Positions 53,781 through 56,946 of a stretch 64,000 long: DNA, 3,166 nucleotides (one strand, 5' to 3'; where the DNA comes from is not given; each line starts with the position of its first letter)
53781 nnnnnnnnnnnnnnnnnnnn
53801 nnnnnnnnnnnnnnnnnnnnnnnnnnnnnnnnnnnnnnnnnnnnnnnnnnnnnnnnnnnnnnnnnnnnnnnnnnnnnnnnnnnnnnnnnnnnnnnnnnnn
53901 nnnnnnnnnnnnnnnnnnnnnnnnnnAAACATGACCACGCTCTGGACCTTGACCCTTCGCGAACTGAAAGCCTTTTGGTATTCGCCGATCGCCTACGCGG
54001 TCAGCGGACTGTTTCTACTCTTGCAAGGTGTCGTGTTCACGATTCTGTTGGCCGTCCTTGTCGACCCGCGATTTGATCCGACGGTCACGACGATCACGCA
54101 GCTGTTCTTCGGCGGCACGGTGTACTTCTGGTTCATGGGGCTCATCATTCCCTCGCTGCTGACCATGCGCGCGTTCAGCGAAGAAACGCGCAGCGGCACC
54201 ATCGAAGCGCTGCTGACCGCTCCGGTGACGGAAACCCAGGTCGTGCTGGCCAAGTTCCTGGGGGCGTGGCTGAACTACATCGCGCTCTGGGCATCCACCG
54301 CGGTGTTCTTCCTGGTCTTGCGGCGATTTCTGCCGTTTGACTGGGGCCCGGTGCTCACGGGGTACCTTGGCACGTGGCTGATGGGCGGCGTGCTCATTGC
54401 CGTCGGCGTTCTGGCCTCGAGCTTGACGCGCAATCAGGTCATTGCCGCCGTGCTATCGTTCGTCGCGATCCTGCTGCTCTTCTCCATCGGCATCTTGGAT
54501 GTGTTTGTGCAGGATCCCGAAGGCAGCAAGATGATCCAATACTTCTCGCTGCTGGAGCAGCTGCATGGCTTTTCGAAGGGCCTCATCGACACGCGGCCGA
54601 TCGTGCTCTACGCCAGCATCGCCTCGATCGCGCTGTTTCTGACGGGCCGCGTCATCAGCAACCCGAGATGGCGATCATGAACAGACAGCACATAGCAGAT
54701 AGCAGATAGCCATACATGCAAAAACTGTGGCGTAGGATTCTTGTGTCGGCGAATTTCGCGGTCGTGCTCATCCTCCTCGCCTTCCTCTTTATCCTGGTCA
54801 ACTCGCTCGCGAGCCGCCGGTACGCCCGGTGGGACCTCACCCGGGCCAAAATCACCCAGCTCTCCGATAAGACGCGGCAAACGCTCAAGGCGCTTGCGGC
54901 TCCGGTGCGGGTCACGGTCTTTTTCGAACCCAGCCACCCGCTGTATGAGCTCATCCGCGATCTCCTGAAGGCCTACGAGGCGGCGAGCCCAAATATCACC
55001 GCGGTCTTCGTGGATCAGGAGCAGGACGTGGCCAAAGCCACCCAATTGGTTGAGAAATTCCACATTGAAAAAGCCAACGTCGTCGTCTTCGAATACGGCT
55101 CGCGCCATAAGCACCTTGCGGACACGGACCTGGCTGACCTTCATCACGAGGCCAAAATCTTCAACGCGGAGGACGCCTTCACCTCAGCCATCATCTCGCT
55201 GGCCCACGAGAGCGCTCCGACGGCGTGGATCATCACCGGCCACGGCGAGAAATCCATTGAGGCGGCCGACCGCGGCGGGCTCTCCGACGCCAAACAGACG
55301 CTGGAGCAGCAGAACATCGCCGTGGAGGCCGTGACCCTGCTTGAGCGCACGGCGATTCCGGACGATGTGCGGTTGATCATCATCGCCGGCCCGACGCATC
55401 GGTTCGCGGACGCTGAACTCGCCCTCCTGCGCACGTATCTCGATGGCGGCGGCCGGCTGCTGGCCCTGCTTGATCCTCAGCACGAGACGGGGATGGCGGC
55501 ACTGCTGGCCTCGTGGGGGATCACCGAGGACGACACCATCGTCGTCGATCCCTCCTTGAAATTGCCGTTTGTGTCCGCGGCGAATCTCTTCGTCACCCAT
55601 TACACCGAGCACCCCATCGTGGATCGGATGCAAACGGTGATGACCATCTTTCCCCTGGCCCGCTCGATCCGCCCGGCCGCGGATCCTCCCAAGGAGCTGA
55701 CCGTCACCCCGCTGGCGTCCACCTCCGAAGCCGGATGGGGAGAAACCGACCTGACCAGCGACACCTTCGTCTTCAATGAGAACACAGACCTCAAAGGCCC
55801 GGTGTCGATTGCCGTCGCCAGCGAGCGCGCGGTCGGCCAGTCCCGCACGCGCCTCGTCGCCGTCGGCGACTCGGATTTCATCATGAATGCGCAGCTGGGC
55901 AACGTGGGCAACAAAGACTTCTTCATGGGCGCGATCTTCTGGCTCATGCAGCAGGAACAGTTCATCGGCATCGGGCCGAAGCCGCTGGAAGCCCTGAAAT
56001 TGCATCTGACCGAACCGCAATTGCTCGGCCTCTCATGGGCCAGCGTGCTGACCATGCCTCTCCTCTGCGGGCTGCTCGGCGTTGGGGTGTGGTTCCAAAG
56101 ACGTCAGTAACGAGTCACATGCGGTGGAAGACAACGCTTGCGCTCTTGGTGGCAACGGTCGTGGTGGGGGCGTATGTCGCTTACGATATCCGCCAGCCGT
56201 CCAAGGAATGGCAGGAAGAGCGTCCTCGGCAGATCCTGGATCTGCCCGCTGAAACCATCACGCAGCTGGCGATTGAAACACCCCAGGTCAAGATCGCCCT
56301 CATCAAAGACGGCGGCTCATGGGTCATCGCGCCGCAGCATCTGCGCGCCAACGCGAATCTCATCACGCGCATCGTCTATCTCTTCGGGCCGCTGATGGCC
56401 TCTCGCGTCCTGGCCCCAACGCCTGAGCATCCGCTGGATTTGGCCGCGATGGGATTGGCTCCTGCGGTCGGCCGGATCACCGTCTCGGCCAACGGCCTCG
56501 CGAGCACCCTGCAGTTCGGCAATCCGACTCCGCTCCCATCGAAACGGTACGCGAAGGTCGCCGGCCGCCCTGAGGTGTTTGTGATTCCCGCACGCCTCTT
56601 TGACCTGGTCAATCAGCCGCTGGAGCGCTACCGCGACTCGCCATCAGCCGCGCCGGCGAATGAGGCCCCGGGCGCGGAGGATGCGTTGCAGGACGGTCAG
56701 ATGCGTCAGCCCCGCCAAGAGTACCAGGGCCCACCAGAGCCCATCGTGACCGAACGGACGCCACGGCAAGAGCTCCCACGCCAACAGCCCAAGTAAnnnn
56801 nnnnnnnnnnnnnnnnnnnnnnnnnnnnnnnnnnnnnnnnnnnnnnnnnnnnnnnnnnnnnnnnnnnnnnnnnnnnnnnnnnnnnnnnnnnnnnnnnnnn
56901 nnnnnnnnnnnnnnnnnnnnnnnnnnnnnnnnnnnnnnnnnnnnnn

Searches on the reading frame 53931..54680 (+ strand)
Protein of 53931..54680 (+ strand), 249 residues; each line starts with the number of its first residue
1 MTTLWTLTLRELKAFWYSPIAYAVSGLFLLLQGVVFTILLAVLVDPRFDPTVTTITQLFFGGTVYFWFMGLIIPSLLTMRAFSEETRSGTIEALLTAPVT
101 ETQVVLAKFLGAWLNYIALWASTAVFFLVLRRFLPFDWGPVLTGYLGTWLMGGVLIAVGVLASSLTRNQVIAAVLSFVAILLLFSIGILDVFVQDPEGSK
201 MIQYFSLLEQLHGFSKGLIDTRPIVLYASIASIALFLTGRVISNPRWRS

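Call 56: search_protein_families(library=pfam, proteins=[window:53931-54680:+], max_evalue=0.00001)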
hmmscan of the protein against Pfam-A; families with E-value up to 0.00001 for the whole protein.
window:53931-54680:+ (249 aa): 4 families
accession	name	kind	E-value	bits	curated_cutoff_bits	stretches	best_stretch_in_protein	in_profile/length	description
PF12698.13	ABC2_membrane_3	-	3.3e-14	53.2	31.6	1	54-205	159-303/347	ABC-2 family transporter protein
PF12679.13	ABC2_membrane_2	-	1e-13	51.7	27.2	1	68-218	76-219/283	ABC-2 family transporter protein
PF12730.13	ABC2_membrane_4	-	1.8e-11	44.8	27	1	34-180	25-176/179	ABC-2 family transporter protein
PF13346.12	ABC2_membrane_5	-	3.1e-08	33.9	25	1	62-187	35-164/205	ABC-2 family transporter protein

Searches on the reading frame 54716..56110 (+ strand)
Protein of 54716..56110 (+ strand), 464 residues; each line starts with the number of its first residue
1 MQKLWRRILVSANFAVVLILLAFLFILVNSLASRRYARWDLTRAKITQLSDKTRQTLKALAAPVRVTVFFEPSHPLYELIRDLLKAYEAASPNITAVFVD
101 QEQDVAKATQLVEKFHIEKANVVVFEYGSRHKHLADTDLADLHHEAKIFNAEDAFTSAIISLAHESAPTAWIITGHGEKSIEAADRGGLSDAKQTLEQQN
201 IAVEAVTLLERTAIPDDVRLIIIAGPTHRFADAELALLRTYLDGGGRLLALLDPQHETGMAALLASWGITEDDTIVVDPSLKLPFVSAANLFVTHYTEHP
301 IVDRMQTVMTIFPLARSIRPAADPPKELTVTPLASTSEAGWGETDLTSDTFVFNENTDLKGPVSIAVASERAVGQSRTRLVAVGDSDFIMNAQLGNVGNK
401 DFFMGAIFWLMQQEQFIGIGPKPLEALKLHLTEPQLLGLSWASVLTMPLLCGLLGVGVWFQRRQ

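Call 56: search_protein_families(library=pfam, proteins=[window:54716-56110:+], max_evalue=0.00001)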
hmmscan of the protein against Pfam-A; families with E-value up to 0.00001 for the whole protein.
window:54716-56110:+ (464 aa): 4 families
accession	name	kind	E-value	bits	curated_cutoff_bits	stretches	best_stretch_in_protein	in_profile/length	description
PF09822.16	ABC_transp_aux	-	1.8e-30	106.6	34.7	1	169-405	3-287/288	ABC-type uncharacterized transport system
PF23357.1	DUF7088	-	4e-12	46.7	27.8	1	48-129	6-92/105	Domain of unknown function (DUF7088)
PF14258.12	DUF4350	-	1.4e-07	32.4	30.4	1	184-404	4-178/181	Domain of unknown function (DUF4350)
PF23355.1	IFT52_GIFT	-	3.2e-06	26.8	27.2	1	216-274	44-106/246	IFT52 GIFT domain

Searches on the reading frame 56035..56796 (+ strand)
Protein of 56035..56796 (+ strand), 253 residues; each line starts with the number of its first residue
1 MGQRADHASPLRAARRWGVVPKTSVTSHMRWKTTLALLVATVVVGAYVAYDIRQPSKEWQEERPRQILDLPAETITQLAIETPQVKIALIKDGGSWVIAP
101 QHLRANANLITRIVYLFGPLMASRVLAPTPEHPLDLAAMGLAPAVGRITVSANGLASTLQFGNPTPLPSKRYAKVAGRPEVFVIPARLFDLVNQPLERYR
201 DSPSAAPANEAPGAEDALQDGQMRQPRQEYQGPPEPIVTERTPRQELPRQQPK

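Call 56: search_protein_families(library=pfam, proteins=[window:56035-56796:+], max_evalue=0.00001)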
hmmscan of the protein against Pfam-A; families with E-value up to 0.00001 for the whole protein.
window:56035-56796:+ (253 aa): 1 family
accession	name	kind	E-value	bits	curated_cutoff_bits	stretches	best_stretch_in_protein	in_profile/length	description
PF14238.11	DUF4340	-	3.1e-09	37.7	25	1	99-205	5-108/183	Domain of unknown function (DUF4340)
